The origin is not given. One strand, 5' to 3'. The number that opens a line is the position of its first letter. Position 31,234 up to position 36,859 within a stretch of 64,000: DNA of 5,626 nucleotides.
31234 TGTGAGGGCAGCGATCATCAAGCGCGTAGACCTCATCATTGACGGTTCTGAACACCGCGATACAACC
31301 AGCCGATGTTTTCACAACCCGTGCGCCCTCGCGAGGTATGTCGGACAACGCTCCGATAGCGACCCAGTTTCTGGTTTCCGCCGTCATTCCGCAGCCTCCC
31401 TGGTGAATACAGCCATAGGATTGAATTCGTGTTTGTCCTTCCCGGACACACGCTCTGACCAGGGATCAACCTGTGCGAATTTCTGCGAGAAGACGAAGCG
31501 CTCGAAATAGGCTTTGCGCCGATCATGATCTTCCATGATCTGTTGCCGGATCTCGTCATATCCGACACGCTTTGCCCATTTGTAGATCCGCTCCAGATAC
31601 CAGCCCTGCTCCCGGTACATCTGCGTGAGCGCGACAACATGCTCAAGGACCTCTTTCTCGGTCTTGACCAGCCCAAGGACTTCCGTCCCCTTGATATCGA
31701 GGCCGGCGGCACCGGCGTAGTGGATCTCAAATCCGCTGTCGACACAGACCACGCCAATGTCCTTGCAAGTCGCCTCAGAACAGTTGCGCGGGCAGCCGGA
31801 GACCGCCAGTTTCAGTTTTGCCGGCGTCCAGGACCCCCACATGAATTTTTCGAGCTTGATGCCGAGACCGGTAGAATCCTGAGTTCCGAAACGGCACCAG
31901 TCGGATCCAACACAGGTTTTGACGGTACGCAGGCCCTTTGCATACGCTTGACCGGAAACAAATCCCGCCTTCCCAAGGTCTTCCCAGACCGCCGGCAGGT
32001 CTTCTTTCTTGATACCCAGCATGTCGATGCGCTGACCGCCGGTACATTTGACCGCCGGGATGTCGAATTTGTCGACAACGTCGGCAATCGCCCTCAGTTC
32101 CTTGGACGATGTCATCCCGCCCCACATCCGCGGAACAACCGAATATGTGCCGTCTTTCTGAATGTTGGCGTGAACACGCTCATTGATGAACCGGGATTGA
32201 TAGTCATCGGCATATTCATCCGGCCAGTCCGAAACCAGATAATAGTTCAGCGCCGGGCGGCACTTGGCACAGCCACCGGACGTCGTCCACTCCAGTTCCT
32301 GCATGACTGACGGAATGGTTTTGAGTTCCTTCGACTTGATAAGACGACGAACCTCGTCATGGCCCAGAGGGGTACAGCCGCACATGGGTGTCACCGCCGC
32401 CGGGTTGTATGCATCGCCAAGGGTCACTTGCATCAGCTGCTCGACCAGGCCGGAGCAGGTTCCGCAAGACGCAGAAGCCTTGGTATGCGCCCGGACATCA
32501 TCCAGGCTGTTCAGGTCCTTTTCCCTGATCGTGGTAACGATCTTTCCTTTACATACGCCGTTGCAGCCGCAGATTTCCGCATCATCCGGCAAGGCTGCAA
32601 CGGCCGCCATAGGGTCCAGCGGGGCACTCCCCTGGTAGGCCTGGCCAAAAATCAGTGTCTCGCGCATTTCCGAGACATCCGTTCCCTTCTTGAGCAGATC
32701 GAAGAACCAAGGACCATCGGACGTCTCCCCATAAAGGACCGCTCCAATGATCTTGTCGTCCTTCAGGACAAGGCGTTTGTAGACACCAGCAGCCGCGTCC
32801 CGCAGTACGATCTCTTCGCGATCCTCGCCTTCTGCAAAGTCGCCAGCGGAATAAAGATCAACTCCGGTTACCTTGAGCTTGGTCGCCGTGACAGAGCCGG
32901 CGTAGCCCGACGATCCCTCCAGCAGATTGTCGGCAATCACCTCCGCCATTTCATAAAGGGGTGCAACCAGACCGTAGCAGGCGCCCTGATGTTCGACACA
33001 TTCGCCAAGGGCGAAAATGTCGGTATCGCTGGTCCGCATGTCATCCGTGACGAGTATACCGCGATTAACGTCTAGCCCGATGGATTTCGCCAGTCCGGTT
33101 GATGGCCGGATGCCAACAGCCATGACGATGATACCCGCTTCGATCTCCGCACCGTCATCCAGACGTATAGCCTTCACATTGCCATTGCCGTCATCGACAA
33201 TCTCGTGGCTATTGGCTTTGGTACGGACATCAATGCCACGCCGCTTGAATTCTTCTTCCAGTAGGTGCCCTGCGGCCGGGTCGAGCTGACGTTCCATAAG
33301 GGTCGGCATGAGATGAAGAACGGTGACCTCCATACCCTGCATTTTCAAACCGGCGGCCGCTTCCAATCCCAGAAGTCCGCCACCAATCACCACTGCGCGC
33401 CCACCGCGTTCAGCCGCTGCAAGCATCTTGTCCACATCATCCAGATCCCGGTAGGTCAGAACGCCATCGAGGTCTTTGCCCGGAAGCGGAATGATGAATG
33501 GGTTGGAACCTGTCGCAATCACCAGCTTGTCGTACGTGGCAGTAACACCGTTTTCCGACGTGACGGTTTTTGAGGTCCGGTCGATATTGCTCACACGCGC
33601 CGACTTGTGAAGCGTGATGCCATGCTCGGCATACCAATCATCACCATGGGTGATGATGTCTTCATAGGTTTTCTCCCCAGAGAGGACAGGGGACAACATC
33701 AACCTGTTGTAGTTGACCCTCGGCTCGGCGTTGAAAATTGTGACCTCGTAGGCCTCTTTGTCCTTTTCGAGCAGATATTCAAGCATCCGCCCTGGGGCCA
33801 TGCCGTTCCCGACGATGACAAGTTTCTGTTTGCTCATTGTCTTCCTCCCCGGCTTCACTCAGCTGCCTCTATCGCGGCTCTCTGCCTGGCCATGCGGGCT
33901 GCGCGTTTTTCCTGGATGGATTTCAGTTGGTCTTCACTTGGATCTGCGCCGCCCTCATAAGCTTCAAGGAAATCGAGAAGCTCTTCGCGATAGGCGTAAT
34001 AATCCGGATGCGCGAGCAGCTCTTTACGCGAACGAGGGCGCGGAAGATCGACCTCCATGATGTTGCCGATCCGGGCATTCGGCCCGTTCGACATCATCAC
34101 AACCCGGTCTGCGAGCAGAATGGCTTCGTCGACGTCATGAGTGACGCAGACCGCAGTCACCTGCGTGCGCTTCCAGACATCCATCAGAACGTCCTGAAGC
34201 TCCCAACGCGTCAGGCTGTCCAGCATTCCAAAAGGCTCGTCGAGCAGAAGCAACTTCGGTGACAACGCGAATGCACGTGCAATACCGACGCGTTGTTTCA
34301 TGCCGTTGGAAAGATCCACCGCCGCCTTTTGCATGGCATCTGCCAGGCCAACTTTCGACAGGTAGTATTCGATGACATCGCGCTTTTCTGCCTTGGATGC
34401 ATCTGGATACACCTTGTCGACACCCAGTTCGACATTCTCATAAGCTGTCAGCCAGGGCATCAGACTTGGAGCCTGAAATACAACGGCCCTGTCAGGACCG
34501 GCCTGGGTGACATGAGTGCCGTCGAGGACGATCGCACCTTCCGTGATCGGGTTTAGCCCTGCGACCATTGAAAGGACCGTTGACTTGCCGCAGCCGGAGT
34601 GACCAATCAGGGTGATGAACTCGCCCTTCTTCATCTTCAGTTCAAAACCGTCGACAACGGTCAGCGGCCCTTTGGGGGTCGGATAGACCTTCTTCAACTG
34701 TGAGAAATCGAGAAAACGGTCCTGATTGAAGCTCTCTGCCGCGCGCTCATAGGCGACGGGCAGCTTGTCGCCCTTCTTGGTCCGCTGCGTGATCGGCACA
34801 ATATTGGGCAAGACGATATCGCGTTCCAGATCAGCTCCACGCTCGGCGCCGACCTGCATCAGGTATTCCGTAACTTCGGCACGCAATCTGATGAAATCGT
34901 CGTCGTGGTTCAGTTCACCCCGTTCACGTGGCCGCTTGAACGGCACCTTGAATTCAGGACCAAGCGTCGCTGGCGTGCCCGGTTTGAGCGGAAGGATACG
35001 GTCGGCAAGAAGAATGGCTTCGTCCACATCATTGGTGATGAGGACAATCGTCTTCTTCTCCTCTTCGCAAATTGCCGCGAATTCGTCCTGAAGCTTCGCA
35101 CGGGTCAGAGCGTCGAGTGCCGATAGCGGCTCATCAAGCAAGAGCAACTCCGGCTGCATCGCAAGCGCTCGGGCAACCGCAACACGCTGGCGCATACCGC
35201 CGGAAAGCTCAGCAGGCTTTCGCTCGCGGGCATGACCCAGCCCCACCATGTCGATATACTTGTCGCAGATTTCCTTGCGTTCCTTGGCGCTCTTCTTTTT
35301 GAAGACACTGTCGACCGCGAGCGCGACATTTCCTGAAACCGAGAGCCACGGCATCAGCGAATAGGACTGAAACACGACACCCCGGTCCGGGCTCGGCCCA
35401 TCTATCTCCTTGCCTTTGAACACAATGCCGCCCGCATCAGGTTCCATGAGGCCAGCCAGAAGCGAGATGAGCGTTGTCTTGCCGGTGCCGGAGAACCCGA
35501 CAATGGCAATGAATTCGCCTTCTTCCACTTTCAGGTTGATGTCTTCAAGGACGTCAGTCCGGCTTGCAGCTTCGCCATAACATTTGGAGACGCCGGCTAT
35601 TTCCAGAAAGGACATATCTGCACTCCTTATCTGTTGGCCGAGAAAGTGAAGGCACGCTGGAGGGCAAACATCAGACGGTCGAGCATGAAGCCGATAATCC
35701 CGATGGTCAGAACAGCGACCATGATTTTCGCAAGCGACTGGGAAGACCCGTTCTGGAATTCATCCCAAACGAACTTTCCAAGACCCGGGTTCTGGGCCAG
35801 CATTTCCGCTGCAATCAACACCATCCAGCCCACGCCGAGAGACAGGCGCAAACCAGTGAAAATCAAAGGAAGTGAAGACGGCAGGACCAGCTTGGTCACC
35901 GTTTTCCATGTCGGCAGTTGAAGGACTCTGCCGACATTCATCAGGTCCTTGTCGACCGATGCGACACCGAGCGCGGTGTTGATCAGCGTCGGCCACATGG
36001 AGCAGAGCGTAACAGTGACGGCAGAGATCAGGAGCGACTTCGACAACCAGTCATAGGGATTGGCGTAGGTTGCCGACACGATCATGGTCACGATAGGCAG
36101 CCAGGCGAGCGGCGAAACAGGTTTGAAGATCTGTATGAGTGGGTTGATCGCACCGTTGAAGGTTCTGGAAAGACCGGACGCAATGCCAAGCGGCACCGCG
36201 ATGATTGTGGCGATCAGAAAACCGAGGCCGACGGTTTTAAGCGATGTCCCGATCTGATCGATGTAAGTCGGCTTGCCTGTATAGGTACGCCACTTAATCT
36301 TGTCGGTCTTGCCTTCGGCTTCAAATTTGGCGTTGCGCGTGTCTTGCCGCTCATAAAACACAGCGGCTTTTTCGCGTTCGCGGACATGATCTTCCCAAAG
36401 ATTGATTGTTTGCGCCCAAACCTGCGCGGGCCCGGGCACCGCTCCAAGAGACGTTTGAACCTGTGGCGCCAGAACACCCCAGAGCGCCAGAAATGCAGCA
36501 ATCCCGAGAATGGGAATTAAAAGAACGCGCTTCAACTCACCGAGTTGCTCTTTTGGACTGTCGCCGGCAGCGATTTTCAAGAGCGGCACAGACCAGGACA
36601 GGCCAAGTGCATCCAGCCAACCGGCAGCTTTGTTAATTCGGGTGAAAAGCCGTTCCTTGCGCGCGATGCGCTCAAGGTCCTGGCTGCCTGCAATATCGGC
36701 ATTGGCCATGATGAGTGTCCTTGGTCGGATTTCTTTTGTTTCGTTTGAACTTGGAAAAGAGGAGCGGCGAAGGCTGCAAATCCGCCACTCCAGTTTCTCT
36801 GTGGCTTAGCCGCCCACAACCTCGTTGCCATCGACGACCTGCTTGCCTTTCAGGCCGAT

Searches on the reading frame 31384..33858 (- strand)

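Call 7: search_protein_families(library=ncbifam, proteins=[window:31384-33858:-], max_evalue=1e-10)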
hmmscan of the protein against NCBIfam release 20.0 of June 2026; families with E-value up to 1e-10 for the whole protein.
window:31384-33858:- (824 aa): 34 families (the best 25 are shown)
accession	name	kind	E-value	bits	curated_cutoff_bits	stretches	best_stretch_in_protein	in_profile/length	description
TIGR02374.1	nitri_red_nirB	equivalog_domain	4e-271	902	578.35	1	13-804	1-791/794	nitrite reductase large subunit NirB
NF011565.0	PRK14989.1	subfamily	1.3e-179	599.1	883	1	8-805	1-799/847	nitrite reductase large subunit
NF003437.0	PRK04965.1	equivalog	2.5e-54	184.7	392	1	11-378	3-363/378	NADH:flavorubredoxin reductase NorW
NF045765.1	PhenlGlyoxDHPadH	equivalog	1.5e-53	182.2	475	1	12-403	4-400/416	NADH-dependent phenylglyoxylate dehydrogenase subunit epsilon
NF041682.1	ant_diox_AndAa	equivalog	3.2e-51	174.3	650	1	8-294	1-285/406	anthranilate 1,2-dioxygenase system ferredoxin--NAD(+) reductase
NF042949.2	3PPDioc_HcaD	equivalog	6.2e-49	166.7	450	1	11-290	2-278/386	3-phenylpropionate/cinnamic acid dioxygenase ferredoxin--NAD(+) reductase subunit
NF007123.0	PRK09564.1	equivalog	6.7e-37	127.2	458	1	12-339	2-341/444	CoA-disulfide reductase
TIGR03385.1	CoA_CoA_reduc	equivalog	2e-36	125.7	578.8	1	12-335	1-336/439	CoA-disulfide reductase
NF007286.0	PRK09754.1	equivalog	5.7e-36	124.1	447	1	8-287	1-276/400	phenylpropionate dioxygenase ferredoxin reductase subunit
NF046103.1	NOXase_Strep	equivalog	5.6e-31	108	600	1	12-288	1-281/442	H2O-forming NADH oxidase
TIGR01350.1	lipoamide_DH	equivalog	9.9e-24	83.8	408.8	1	96-290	118-311/461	dihydrolipoyl dehydrogenase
TIGR02053.1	MerA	equivalog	3.9e-23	82.2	454.45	1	65-314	94-330/465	mercury(II) reductase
NF004943.0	PRK06292.2-1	equivalog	4.1e-23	81.9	432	1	70-287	92-307/456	dihydrolipoyl dehydrogenase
NF010037.0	PRK13512.1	equivalog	4.1e-19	68.8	394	1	11-290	2-281/438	CoA-disulfide reductase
NF004991.0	PRK06370.1-3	subfamily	4.6e-19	68.3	620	1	102-288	158-342/509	FAD-containing oxidoreductase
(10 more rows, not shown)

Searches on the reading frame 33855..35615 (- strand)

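Call 7: search_protein_families(library=ncbifam, proteins=[window:33855-35615:-], max_evalue=1e-10)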
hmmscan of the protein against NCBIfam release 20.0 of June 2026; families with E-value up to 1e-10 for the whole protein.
window:33855-35615:- (586 aa): 187 families (the best 25 are shown)
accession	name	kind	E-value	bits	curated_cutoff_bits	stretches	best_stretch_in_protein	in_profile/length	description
TIGR01184.1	ntrCD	subfamily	6.4e-185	611.6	291.8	2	322-550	2-230/230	nitrate ABC transporter ATP-binding protein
NF040729.1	ABC_ATP_SaoA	equivalog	7.6e-123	408.7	360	2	304-551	4-244/248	ABC transporter ATP-binding protein SaoA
NF008421.0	PRK11248.1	equivalog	3e-116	387.3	357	2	18-250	13-245/255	taurine ABC transporter ATP-binding subunit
TIGR03265.1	PhnT2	equivalog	7e-112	374.1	457.7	2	3-211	4-209/353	putative 2-aminoethylphosphonate ABC transporter ATP-binding protein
NF008420.0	PRK11247.1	equivalog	4.9e-106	353.6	395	2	318-530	25-226/257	aliphatic sulfonates ABC transporter ATP-binding protein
TIGR01186.1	proV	subfamily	2.2e-102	342.9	326.6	2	22-214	8-207/363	betaine/proline/choline family ABC transporter ATP-binding protein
NF006987.0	PRK09452.1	equivalog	2.2e-101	339.3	482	2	3-215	17-226/378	spermidine/putrescine ABC transporter ATP-binding protein PotA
TIGR00968.1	3a0106s01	subfamily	1.3e-97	326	342.75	2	5-214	2-208/237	sulfate ABC transporter ATP-binding protein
NF043075.1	MMSYN1_0197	equivalog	1.2e-96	323.6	550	2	4-216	3-212/341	spermidine/putrescine ABC transporter ATP-binding protein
NF008653.0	PRK11650.1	subfamily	2.4e-94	316.3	432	2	303-522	5-222/357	sn-glycerol-3-phosphate ABC transporter ATP-binding protein UgpC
TIGR03415.1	ABC_choXWV_ATP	equivalog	2.7e-92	309.7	483.75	2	316-517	35-247/382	choline ABC transporter ATP-binding protein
TIGR03258.1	PhnT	equivalog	3.7e-92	309.1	499.15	2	21-220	22-223/359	2-aminoethylphosphonate ABC transport system ATP-binding subunit PhnT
TIGR01187.1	potA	subfamily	5.1e-92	308.4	355.6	2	38-213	1-177/325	polyamine ABC transporter ATP-binding protein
NF008105.0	PRK10851.1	equivalog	6.4e-90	301.5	502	2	4-259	3-258/362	sulfate/thiosulfate ABC transporter ATP-binding protein CysA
NF040840.2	tungstate_WtpC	equivalog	3.4e-89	299.5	440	2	22-231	15-224/347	tungstate ABC transporter ATP-binding protein WtpC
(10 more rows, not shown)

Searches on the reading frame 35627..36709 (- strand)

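Call 7: search_protein_families(library=ncbifam, proteins=[window:35627-36709:-], max_evalue=1e-10)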
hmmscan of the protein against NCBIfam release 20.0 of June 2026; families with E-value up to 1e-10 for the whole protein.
window:35627-36709:- (360 aa): 4 families
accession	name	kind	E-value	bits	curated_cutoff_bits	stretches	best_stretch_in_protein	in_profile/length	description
TIGR01183.1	ntrB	equivalog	3e-45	154.4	209.05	1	152-347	18-199/202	nitrate ABC transporter permease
NF007545.0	PRK10160.1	equivalog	5.6e-29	101.4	342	1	150-355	77-268/275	taurine ABC transporter permease TauC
NF040733.1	ABC_perm_U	equivalog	5.1e-28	98.2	295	1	148-354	53-245/251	ABC transporter permease subunit SaoP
NF008470.0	PRK11365.1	equivalog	1.1e-16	61.1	347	1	160-334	69-234/263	aliphatic sulfonate ABC transporter permease SsuC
